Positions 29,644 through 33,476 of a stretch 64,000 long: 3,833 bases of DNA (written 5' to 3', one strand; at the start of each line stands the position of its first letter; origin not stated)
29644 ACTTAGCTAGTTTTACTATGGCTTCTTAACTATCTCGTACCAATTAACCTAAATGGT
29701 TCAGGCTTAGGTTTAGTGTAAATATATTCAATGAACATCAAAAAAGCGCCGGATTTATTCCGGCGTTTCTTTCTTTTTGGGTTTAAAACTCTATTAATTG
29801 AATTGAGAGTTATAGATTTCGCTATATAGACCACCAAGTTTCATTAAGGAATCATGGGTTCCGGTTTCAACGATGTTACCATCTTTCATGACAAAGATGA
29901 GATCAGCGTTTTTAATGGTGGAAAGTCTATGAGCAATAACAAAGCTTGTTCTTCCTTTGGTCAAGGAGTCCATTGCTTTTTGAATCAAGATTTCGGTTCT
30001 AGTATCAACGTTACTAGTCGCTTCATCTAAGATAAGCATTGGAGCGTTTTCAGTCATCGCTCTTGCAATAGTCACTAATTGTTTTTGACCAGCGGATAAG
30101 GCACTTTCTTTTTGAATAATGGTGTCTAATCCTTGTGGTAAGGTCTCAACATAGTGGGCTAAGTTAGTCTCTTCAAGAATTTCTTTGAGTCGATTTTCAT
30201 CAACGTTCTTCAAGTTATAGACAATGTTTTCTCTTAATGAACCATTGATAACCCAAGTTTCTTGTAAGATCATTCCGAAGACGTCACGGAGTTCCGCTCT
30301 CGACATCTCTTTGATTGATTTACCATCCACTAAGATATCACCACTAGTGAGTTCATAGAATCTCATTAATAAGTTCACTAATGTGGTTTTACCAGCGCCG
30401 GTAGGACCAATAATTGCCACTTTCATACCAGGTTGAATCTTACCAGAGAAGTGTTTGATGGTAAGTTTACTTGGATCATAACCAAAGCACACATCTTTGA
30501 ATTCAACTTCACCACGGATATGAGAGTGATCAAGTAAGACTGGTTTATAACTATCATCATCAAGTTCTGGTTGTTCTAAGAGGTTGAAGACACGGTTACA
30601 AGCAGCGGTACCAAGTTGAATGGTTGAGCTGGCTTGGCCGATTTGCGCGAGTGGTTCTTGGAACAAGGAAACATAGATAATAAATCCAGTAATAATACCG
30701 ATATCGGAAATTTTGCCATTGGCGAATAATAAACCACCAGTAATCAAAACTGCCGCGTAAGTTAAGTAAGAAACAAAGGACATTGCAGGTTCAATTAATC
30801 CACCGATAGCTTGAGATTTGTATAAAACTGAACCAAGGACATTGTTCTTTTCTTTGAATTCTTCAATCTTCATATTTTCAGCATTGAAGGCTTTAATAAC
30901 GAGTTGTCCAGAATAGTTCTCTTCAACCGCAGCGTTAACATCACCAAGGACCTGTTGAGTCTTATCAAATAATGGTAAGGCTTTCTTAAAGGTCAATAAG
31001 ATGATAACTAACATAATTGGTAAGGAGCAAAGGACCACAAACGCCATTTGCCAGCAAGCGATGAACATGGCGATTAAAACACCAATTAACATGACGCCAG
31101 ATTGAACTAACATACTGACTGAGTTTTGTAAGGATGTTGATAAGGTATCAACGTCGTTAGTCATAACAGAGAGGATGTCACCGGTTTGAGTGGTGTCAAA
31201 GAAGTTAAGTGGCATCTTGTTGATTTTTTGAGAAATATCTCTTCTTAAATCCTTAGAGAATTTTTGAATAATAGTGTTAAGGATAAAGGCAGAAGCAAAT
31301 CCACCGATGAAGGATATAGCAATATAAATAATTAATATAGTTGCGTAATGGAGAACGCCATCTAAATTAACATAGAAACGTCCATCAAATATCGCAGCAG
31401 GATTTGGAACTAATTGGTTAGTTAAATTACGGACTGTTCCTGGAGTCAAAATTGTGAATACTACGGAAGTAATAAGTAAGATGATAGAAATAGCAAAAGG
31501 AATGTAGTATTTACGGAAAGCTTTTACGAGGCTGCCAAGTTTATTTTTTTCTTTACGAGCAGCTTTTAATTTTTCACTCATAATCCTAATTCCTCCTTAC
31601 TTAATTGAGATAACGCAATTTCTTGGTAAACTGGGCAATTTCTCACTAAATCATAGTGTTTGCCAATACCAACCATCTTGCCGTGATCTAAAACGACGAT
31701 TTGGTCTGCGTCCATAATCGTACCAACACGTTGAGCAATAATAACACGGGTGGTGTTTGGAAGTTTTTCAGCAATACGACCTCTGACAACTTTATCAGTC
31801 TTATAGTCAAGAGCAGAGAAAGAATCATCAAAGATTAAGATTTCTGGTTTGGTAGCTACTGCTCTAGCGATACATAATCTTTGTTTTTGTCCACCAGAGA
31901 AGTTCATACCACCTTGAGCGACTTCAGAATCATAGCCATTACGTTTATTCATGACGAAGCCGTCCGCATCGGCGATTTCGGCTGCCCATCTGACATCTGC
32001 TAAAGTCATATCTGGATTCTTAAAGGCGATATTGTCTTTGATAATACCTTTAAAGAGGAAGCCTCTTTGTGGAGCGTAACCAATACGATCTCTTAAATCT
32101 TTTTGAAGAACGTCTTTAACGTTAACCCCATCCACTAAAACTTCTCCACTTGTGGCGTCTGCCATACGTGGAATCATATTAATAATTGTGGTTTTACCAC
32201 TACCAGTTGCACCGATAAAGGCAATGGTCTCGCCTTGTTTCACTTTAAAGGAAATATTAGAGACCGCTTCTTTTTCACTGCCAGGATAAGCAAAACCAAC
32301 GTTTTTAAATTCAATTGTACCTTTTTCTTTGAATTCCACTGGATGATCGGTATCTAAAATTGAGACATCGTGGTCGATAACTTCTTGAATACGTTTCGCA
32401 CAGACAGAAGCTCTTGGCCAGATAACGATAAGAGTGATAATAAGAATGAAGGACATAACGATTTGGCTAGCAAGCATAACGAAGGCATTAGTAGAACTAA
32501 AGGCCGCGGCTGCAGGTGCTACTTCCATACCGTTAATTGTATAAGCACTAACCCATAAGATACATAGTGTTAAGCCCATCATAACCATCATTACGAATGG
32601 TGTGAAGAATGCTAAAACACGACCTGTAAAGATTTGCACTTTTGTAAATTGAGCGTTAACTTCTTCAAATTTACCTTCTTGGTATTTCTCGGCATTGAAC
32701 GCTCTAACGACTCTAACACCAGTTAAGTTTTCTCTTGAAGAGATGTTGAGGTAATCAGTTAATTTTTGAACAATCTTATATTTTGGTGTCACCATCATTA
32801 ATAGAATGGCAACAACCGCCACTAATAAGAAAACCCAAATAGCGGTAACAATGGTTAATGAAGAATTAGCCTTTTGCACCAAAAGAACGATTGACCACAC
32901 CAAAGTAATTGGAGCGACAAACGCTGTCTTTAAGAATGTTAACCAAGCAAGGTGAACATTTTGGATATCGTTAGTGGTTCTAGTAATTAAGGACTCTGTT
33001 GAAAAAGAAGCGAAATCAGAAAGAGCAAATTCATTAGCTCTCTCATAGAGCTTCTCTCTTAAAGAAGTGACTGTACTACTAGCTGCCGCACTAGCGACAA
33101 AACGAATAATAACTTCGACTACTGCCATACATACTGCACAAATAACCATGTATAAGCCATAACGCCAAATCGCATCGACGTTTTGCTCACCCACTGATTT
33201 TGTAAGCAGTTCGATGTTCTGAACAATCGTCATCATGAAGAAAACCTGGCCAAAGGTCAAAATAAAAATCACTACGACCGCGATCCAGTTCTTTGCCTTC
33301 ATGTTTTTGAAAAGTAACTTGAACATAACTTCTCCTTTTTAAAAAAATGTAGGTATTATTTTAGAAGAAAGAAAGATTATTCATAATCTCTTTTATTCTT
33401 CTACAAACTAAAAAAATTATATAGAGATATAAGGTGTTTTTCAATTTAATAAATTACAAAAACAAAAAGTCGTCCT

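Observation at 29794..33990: Nif11/NHLP-like-leader, Cys-rich peptide gene directly upstream of a heterodimeric ABC exporter pair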

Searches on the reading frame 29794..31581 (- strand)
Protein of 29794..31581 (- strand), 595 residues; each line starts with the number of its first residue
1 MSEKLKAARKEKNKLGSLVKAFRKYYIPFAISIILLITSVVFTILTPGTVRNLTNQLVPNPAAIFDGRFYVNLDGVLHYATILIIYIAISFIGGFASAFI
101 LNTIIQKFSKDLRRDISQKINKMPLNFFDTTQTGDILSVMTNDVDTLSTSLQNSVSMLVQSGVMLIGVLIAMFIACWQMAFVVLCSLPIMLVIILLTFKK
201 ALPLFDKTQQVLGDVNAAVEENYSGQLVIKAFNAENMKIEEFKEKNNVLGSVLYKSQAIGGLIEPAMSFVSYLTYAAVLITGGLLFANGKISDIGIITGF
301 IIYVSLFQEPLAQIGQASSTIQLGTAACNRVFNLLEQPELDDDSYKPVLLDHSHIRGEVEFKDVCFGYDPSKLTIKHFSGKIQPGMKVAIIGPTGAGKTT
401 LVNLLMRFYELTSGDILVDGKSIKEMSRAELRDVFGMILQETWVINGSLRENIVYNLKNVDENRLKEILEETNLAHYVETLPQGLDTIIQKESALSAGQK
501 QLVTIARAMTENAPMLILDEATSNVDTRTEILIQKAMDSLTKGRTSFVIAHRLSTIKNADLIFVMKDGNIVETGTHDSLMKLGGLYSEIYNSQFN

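Call 3: search_protein_families(library=ncbifam, proteins=[window:29794-31581:-], max_evalue=1)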
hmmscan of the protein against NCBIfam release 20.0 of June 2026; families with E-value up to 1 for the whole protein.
window:29794-31581:- (595 aa): 200 families (the best 25 are shown)
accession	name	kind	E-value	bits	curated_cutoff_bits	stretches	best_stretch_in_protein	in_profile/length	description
TIGR02203.1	MsbA_lipidA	equivalog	1.4e-122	410.1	602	1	22-594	9-570/572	lipid A export permease/ATP-binding protein MsbA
TIGR02204.1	MsbA_rel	hypoth_equivalog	2.9e-107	359.7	780.4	1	13-594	4-576/576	ABC transporter, permease/ATP-binding protein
TIGR00958.1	3a01208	subfamily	4.8e-101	339.2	874.6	1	9-588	143-709/711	antigen peptide transporter 2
NF008381.0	PRK11176.1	equivalog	1.2e-100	337.6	867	1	17-595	8-581/582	lipid A ABC transporter ATP-binding protein/permease MsbA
NF052233.1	CphA_assoc_ABC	equivalog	1.3e-100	337.9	880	1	11-594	168-744/766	cyanophycin metabolism-associated ABC transporter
NF008056.1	PRK10790.1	equivalog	6.4e-92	308.9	746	1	22-593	18-575/584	SmdB family multidrug efflux ABC transporter permease/ATP-binding protein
NF045513.1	HepA_fam_ABC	equivalog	7.5e-89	298.8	725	1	76-593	94-609/610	heterocyst formation ABC transporter subunit HepA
NF010178.0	PRK13657.1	equivalog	2.1e-88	297.2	733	1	116-594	95-571/588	glucan ABC transporter ATP-binding protein/ permease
NF000475.1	tet_ABC_46_B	exception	1.3e-79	268.3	1250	1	25-590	14-571/578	tetracycline efflux ABC transporter Tet(46) subunit B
TIGR01846.1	type_I_sec_HlyB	subfamily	5.3e-78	263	725.55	1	85-593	188-692/694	type I secretion system permease/ATPase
TIGR03375.1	type_I_sec_LssB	subfamily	5.8e-78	262.9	693.1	1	16-581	141-690/696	type I secretion system permease/ATPase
TIGR03796.1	NHLM_micro_ABC1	equivalog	1.6e-75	254.7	853.3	1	44-589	159-708/710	NHLP family bacteriocin export ABC transporter peptidase/permease/ATPase subunit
TIGR03797.1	NHLM_micro_ABC2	equivalog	1.6e-72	245.1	709.4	1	34-593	143-685/686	NHLP bacteriocin export ABC transporter permease/ATPase subunit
NF008055.0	PRK10789.1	equivalog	8.7e-72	242.4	845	1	31-593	20-571/590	SmdA family multidrug ABC transporter permease/ATP-binding protein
TIGR01193.1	bacteriocin_ABC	subfamily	1e-70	239.1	523.85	1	82-591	202-707/708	peptide cleavage/export ABC transporter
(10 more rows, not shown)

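Call 4: search_protein_families(library=pfam, proteins=[window:29794-31581:-], max_evalue=1)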
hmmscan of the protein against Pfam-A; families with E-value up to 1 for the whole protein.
window:29794-31581:- (595 aa): 27 families (the best 25 are shown)
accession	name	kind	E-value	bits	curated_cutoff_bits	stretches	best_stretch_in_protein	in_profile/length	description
PF00664.28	ABC_membrane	-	1.3e-48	166.5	28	1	30-311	2-274/274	ABC transporter transmembrane region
PF00005.33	ABC_tran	-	9.8e-30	104.4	25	1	376-523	2-137/137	ABC transporter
PF02463.25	SMC_N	-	4.8e-08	33.1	40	1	381-565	21-211/220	RecF/RecN/SMC N terminal domain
PF13401.12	AAA_22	-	0.00027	21.7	27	1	388-521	8-93/130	AAA domain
PF09818.15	ABC_ATPase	-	0.00093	18.7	23.2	1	467-526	130-189/283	P-loop domain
PF13191.12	AAA_16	-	0.0044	18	32.6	1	388-542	27-161/167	AAA ATPase domain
PF01926.29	MMR_HSR1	-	0.013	16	21.9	1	387-407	1-21/113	50S ribosome-binding GTPase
PF13521.12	AAA_28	-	0.021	15.5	27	1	387-408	1-22/164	AAA domain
PF03193.22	RsgA_GTPase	-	0.026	14.8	30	1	382-416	104-137/174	RsgA GTPase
PF20720.3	nSTAND3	-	0.026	14.6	27.2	1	388-426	20-57/155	Novel STAND NTPase 3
PF01935.23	DUF87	-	0.029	14.9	23.2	1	387-407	25-45/220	Helicase HerA, central domain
PF12846.13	AAA_10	-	0.031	13.7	27.5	1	373-422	9-59/362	AAA-like domain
PF13476.12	AAA_23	-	0.037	15.1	27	1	389-405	23-39/201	AAA domain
PF13555.12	AAA_29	-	0.043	14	27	1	387-402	24-39/61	P-loop containing region of AAA domain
PF03144.31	GTP_EFTU_D2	-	0.067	14.1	30.3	1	375-407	6-41/73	Elongation factor Tu domain 2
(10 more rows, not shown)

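Call 39: search_solved_structures(query=window:29794-31581:-, max_evalue=1e-40)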
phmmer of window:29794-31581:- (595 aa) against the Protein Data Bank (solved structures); distinct sequences matched with E-value up to 1e-40: 238 (the best 60 are shown).
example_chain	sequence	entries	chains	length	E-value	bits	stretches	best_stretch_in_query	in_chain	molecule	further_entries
8gmg_A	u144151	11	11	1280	1.6e-130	439.9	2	45-591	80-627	ATP-dependent translocase ABCB1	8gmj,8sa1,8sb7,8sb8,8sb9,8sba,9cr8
6qex_A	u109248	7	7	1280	1.7e-130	439.8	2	45-591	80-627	Multidrug resistance protein 1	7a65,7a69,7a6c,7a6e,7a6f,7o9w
8sa0_A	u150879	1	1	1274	2e-130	439.5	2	45-591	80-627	ATP-dependent translocase ABCB1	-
8y6h_A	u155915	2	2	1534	3e-130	439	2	45-591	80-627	ATP-dependent translocase ABCB1,mNeonGreen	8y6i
6c0v_A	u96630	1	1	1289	1.1e-129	437.1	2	45-591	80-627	Multidrug resistance protein 1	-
7niu_A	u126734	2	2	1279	6.7e-129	434.5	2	110-593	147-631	Isoform 2 of Phosphatidylcholine translocator ABCB4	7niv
6fn1_A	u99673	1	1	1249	8.3e-129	434.2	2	30-591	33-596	Human-mouse chimeric ABCB1 (ABCBHM)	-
6fn4_A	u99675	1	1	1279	9e-129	434.1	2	30-591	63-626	Apo form of Human-mouse chimeric ABCB1 (ABCB1HM) in complex with Antigen binding fragment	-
6s7p_A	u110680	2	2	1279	4.5e-128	431.8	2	110-593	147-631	Phosphatidylcholine translocator ABCB4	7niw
6qee_A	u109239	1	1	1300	7.9e-128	431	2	30-591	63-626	ABCB1HM-EQ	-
8zpx_B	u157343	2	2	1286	1.1e-126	427.2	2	117-590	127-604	ABC transporter B family member 1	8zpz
9juj_A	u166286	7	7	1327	1.3e-126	427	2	117-590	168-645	ABC transporter B family member 1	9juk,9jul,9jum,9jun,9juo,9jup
9oe1_A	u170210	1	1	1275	1.5e-126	426.8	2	102-593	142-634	ATP-binding cassette, sub-family B (MDR/TAP), member 4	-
9ody_A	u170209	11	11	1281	1.5e-126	426.7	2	102-593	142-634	ATP-binding cassette, sub-family B (MDR/TAP), member 4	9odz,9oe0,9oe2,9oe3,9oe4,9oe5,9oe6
8zq4_B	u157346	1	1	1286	7.6e-126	424.4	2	117-590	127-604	ABC transporter B family member 1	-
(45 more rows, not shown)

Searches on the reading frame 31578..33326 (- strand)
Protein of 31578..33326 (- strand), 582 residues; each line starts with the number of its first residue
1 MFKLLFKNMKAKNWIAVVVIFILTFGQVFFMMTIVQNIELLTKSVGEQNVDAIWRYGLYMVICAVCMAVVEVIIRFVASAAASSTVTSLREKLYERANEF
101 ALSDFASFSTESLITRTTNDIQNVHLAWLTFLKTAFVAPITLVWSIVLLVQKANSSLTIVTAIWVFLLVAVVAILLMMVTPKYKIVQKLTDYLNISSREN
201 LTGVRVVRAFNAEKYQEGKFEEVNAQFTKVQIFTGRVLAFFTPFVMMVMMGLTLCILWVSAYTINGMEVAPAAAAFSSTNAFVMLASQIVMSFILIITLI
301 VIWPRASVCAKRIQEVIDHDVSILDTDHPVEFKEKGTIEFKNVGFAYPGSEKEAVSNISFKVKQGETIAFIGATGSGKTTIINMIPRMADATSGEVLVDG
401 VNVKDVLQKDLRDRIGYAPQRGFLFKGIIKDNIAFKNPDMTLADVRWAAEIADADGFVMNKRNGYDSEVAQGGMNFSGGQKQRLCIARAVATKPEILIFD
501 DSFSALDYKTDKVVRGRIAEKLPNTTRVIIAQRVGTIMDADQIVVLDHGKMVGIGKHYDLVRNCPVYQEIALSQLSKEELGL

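Call 3: search_protein_families(library=ncbifam, proteins=[window:31578-33326:-], max_evalue=1)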
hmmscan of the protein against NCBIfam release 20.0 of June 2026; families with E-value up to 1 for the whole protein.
window:31578-33326:- (582 aa): 196 families (the best 25 are shown)
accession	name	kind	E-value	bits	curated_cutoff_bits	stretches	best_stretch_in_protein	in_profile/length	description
TIGR02204.1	MsbA_rel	hypoth_equivalog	3.5e-90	303.3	780.4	1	4-574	8-575/576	ABC transporter, permease/ATP-binding protein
TIGR02203.1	MsbA_lipidA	equivalog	2.9e-86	290.2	602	1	13-570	16-565/572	lipid A export permease/ATP-binding protein MsbA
NF052233.1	CphA_assoc_ABC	equivalog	3.9e-78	263.6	880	1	34-577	210-746/766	cyanophycin metabolism-associated ABC transporter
NF045513.1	HepA_fam_ABC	equivalog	6.6e-78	262.6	725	1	33-562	74-597/610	heterocyst formation ABC transporter subunit HepA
NF010178.0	PRK13657.1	equivalog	9.8e-73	245.5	733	1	15-573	26-569/588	glucan ABC transporter ATP-binding protein/ permease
TIGR00958.1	3a01208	subfamily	2.2e-71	241.1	874.6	1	3-569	151-709/711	antigen peptide transporter 2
TIGR03375.1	type_I_sec_LssB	subfamily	2e-70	237.9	693.1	1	14-557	155-685/696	type I secretion system permease/ATPase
TIGR01846.1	type_I_sec_HlyB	subfamily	6.4e-70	236.3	725.55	1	19-572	144-690/694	type I secretion system permease/ATPase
NF008055.0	PRK10789.1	equivalog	8.3e-70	235.8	845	1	16-571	21-568/590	SmdA family multidrug ABC transporter permease/ATP-binding protein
TIGR03797.1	NHLM_micro_ABC2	equivalog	5.2e-68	230.1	709.4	1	4-574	126-685/686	NHLP bacteriocin export ABC transporter permease/ATPase subunit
NF008381.0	PRK11176.1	equivalog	8.2e-68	229.2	867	1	14-575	27-580/582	lipid A ABC transporter ATP-binding protein/permease MsbA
TIGR03796.1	NHLM_micro_ABC1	equivalog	6.6e-65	219.6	853.3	1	53-569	193-707/710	NHLP family bacteriocin export ABC transporter peptidase/permease/ATPase subunit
TIGR02857.1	CydD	equivalog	2.6e-61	208.2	435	1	35-546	23-529/529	thiol reductant ABC exporter subunit CydD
NF008364.0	PRK11160.1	equivalog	4.6e-61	207.1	630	1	74-570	80-571/575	heme ABC transporter ATP-binding protein/permease CydC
TIGR02868.1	CydC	equivalog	2.8e-57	194.6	329.05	1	65-532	64-528/530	thiol reductant ABC exporter subunit CydC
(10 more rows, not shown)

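Call 4: search_protein_families(library=pfam, proteins=[window:31578-33326:-], max_evalue=1)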
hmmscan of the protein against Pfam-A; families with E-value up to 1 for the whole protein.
window:31578-33326:- (582 aa): 20 families
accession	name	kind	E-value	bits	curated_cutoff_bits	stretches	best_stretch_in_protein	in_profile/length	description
PF00005.33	ABC_tran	-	3.3e-28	99.4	25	1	356-503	2-136/137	ABC transporter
PF00664.28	ABC_membrane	-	6.7e-23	82.2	28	1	15-284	3-265/274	ABC transporter transmembrane region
PF02463.25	SMC_N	-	0.0015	18.5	40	1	313-546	135-211/220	RecF/RecN/SMC N terminal domain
PF03193.22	RsgA_GTPase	-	0.0049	17.1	30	1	351-395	93-136/174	RsgA GTPase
PF06472.20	ABC_membrane_2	-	0.008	16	24.4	1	1-182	1-181/269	ABC transporter transmembrane region 2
PF01583.26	APS_kinase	-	0.016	15.7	21.1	1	364-411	1-49/152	Adenylylsulphate kinase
PF13555.12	AAA_29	-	0.021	15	27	1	360-382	17-39/61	P-loop containing region of AAA domain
PF13245.12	AAA_19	-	0.023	15.3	25.1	1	364-393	10-39/134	AAA domain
PF04851.21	ResIII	-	0.045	14.1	22.5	1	351-387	8-45/164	Type III restriction enzyme, res subunit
PF13476.12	AAA_23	-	0.059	14.4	27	1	360-385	17-39/201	AAA domain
PF00006.31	ATP-synt_ab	-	0.071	13.2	29.5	1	360-391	9-40/213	ATP synthase alpha/beta family, nucleotide-binding domain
PF01926.29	MMR_HSR1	-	0.1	13.2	21.9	0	367-386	1-20/113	50S ribosome-binding GTPase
PF02367.23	TsaE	-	0.11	12.9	26.6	1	356-389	12-45/128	Threonylcarbamoyl adenosine biosynthesis protein TsaE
PF13604.12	AAA_30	-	0.12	12.6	27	1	367-414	20-65/191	AAA domain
PF13401.12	AAA_22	-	0.13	13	27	1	367-392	7-32/130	AAA domain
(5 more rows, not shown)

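Call 37: find_related_loci(query=window:31578-33326:-, collection=metagenome_contigs, flank=8000)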
Query window:31578-33326:- (582 aa) in metagenome_contigs; peptide patterns used: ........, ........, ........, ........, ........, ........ (x = any residue, [..] = any of these).
600 stretches matched a pattern (row limit reached: there are more); 574 encode a relative of the query (tblastn E <= 1e-3); the best 80 are kept; 80 distinct loci.
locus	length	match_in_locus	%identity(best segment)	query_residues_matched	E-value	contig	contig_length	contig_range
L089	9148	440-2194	82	1-582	0e+0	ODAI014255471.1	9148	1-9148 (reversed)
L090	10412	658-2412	81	1-582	0e+0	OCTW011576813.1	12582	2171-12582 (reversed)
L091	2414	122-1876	82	1-582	0e+0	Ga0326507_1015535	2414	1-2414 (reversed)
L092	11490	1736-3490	80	1-582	0e+0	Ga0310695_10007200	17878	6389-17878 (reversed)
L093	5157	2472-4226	80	1-582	0e+0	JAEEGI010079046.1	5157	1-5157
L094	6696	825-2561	80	1-576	0e+0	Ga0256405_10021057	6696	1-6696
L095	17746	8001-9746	82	1-582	0e+0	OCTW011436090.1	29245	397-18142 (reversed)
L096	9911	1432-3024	47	46-582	2e-168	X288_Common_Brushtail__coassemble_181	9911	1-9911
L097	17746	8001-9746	45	5-580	7e-163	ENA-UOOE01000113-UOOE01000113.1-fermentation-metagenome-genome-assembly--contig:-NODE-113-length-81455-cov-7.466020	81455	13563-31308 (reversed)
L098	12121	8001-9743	44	5-580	3e-162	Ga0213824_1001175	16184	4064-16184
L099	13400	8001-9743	45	5-580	8e-162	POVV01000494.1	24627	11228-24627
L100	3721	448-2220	45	5-582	8e-168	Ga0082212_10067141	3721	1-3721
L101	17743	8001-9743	45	5-580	4e-161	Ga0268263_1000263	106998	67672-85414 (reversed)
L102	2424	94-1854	44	6-580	8e-171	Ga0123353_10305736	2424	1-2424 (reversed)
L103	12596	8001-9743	45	5-580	9e-160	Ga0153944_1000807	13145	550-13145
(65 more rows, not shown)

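Call 38: search_solved_structures(query=window:31578-33326:-, max_evalue=1e-30)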
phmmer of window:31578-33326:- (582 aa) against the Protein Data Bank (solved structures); distinct sequences matched with E-value up to 1e-30: 251 (the best 60 are shown).
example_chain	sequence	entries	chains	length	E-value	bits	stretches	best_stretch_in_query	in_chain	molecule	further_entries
8zpx_B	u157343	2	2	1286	5.1e-100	338.8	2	136-562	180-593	ABC transporter B family member 1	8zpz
9juj_A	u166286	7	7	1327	5.7e-100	338.7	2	136-562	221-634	ABC transporter B family member 1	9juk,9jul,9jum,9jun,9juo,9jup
8woi_A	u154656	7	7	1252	1.4e-99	337.3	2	255-570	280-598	ABC transporter B family member 19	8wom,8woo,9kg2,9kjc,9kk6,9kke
8zq4_B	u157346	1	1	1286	1.8e-99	337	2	136-562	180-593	ABC transporter B family member 1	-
8wp0_A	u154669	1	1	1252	4.9e-99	335.6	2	255-570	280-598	ABC transporter B family member 19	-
8wcw_A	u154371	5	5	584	7.3e-99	335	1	4-574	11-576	Transmembrane ATP-binding protein ABC transporter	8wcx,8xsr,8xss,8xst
9iqe_A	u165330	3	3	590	7.6e-99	335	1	4-574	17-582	ABC transporter, ATP-binding protein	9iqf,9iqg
9kwi_A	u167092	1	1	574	1e-98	334.5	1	4-574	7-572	ABC transporter, ATP-binding protein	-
9nfi_A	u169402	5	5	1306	4.6e-94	319.2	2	58-574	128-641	Permeability Glycoprotein (P-gp)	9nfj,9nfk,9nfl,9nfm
6qv0_A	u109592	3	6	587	1.1e-92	314.6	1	39-575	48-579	ABC transporter, ATP-binding protein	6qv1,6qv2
3qf4_A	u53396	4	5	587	1.2e-92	314.4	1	40-575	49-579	ABC transporter, ATP-binding protein | ABC transporter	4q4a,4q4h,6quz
7ocy_A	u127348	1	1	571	2.6e-92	313.4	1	15-579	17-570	ABC transporter ATP-binding protein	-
4f4c_A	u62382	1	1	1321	3e-92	313.2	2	115-574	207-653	Multidrug resistance protein pgp-1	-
36cg_U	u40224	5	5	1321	3.8e-92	312.8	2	55-571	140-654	Bile salt export pump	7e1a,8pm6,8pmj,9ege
7dv5_U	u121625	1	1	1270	4.5e-92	312.6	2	55-571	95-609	Bile salt export pump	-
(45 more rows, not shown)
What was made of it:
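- On Heterodimeric TM287/288-type ABC exporter (the neighbouring genes): The chain-specific best bacterial matches are TM287, EfrC and 8wcw_A for the first subunit, and TM288, EfrD, YheH and 8wcw_B for the second (calls 38, 39).
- Closest known: Heterodimeric type IV ABC exporters with one degenerate ATP site. Same: The first subunit matches TM287 and EfrC chains; the second matches TM288, EfrD and YheH (calls 38, 39).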
